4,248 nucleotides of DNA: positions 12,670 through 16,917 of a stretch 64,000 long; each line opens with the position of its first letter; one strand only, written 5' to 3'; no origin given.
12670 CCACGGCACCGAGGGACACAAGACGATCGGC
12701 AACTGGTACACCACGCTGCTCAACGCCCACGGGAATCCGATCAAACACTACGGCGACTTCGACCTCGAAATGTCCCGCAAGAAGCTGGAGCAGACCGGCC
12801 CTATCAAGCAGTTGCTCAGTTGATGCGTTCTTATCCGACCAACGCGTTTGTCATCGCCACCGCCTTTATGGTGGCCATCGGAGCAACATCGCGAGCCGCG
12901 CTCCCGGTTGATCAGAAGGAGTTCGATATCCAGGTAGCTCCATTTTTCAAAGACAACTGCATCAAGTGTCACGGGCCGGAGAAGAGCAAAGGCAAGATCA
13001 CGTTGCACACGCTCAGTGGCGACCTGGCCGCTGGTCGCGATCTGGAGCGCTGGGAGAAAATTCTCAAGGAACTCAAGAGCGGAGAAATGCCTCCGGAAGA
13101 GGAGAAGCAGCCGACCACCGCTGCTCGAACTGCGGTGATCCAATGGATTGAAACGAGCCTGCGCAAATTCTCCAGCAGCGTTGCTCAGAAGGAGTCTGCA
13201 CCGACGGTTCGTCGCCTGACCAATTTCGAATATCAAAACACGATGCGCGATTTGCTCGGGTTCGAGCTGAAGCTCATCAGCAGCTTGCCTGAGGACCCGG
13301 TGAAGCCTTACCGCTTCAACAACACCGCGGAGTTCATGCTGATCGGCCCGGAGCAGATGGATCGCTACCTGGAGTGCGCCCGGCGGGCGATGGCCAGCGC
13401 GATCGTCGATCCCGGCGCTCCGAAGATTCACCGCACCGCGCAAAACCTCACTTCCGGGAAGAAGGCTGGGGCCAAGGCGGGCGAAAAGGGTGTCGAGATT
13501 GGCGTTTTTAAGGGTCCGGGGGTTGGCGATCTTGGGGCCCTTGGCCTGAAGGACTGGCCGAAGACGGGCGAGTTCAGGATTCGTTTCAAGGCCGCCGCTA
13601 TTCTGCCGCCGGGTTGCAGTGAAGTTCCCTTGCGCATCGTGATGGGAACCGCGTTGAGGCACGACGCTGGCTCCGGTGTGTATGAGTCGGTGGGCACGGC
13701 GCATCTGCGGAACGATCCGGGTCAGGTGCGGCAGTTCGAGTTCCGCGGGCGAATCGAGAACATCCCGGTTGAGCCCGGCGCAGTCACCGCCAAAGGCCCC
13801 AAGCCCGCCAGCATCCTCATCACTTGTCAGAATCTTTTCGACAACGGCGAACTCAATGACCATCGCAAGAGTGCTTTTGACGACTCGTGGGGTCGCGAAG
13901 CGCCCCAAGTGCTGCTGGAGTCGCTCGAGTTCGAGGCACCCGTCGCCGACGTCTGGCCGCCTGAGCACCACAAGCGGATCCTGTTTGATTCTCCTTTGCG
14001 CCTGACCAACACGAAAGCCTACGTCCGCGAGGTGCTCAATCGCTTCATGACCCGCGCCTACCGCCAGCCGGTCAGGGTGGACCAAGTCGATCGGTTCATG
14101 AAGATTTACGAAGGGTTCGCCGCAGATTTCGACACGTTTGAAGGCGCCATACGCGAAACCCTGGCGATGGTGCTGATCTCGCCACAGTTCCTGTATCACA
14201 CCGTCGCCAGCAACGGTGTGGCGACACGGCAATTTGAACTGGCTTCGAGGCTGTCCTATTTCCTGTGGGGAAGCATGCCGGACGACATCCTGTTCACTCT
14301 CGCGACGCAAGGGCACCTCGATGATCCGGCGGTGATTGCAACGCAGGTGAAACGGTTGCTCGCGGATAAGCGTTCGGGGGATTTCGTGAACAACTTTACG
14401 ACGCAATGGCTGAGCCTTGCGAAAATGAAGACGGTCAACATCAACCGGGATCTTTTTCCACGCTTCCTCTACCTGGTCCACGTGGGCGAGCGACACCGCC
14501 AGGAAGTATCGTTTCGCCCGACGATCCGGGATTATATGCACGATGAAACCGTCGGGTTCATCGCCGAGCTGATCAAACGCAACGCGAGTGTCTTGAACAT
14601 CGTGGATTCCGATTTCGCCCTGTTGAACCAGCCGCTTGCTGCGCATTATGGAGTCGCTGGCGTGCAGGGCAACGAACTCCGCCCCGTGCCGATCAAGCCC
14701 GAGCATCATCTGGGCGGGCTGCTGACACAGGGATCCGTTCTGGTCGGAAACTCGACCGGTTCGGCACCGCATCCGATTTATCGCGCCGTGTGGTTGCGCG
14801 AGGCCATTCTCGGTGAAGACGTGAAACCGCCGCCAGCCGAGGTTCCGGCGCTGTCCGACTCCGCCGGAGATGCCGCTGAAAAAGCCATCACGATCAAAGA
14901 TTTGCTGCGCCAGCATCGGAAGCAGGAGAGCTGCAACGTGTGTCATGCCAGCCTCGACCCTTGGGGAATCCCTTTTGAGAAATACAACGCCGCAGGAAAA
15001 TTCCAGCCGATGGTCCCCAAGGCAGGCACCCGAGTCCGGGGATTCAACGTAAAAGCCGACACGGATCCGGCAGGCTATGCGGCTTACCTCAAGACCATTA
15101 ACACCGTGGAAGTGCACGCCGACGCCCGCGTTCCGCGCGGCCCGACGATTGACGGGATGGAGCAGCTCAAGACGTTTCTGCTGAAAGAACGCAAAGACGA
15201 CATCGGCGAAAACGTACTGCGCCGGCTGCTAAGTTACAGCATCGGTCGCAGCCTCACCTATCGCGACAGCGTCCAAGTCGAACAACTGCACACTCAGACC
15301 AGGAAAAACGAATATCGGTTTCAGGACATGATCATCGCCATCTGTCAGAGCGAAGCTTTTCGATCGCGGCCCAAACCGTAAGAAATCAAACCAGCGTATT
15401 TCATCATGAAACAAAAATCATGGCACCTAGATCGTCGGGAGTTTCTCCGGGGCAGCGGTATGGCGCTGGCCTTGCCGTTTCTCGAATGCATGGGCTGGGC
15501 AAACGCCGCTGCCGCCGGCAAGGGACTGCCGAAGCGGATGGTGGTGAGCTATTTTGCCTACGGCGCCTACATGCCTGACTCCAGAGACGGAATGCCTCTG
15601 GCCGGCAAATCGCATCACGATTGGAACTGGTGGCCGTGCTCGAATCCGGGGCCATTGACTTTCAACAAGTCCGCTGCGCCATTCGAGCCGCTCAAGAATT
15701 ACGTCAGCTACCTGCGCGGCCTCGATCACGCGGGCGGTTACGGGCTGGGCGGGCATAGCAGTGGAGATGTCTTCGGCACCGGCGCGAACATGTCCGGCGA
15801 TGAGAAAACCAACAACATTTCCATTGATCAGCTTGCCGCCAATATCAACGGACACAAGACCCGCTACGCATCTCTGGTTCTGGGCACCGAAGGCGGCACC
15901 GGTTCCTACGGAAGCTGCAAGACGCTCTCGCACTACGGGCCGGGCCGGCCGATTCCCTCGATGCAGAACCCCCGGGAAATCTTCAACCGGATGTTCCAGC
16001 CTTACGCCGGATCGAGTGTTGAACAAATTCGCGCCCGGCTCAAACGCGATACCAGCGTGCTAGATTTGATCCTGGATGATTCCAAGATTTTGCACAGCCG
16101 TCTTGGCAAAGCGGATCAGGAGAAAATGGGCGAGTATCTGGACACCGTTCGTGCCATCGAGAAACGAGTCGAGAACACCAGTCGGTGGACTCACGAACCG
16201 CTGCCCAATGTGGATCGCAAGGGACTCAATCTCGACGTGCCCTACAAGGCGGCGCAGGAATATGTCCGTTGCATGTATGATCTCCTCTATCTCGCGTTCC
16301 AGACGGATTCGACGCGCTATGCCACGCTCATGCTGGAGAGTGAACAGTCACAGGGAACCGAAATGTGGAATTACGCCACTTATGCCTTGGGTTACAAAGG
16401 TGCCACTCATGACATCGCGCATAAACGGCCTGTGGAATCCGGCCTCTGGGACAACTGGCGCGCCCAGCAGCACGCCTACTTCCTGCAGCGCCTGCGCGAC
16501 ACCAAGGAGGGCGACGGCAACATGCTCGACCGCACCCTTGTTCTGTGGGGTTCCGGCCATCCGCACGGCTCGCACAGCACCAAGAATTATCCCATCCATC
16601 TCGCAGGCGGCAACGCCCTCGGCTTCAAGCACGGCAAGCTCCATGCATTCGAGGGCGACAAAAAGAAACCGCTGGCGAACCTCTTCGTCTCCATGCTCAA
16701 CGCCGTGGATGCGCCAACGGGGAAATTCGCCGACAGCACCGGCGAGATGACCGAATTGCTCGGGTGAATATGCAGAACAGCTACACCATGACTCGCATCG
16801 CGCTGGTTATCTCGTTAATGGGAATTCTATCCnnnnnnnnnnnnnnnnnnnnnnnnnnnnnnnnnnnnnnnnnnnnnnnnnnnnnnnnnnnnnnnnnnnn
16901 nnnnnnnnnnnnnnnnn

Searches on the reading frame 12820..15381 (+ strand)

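Call 65: search_protein_families(library=pfam, proteins=[window:12820-15381:+], max_evalue=0.00001)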
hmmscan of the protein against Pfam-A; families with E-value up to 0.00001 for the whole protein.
window:12820-15381:+ (853 aa): 7 families
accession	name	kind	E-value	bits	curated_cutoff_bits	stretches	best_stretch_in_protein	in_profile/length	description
PF07631.16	PSD4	-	9.6e-38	130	23.3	1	471-612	3-128/128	Protein of unknown function (DUF1592)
PF07627.16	PSCyt3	-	1.1e-25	90.2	27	1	632-729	2-95/98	Protein of unknown function (DUF1588)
PF07626.16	PSD3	-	2.8e-20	73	23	1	131-195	1-64/65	Protein of unknown function (DUF1587)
PF07624.16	PSD2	-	7.2e-20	70.9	25.8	1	774-847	2-74/74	Protein of unknown function (DUF1585)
PF07637.16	PSD5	-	6.3e-17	62.1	34.2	1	402-460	2-60/62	Protein of unknown function (DUF1595)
PF07635.16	PSCyt1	-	1.7e-07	32.2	22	1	47-94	1-59/59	Planctomycete cytochrome C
PF13442.11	Cytochrome_CBB3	-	4.6e-06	27.3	27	0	42-110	9-68/68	Cytochrome C oxidase, cbb3-type, subunit III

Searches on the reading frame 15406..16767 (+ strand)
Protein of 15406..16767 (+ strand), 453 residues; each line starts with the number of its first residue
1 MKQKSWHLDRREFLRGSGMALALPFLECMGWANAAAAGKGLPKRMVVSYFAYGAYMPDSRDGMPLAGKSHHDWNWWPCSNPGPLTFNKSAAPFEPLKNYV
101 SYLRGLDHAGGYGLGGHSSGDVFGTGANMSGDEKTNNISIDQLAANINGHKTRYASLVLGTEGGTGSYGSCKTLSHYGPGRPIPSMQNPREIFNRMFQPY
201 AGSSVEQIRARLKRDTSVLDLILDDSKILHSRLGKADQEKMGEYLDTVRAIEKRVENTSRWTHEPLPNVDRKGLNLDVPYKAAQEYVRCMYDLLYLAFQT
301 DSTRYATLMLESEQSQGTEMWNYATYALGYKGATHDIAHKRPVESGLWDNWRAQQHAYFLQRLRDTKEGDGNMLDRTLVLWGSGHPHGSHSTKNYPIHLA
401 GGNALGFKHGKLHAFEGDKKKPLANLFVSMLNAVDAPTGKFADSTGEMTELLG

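Call 65: search_protein_families(library=pfam, proteins=[window:15406-16767:+], max_evalue=0.00001)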
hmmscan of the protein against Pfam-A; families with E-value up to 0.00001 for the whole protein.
window:15406-16767:+ (453 aa): 1 family
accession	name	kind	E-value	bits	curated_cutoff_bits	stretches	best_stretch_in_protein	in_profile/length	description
PF07586.16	HXXSHH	-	1.6e-69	235.3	30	1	44-343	1-288/307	Protein of unknown function (DUF1552)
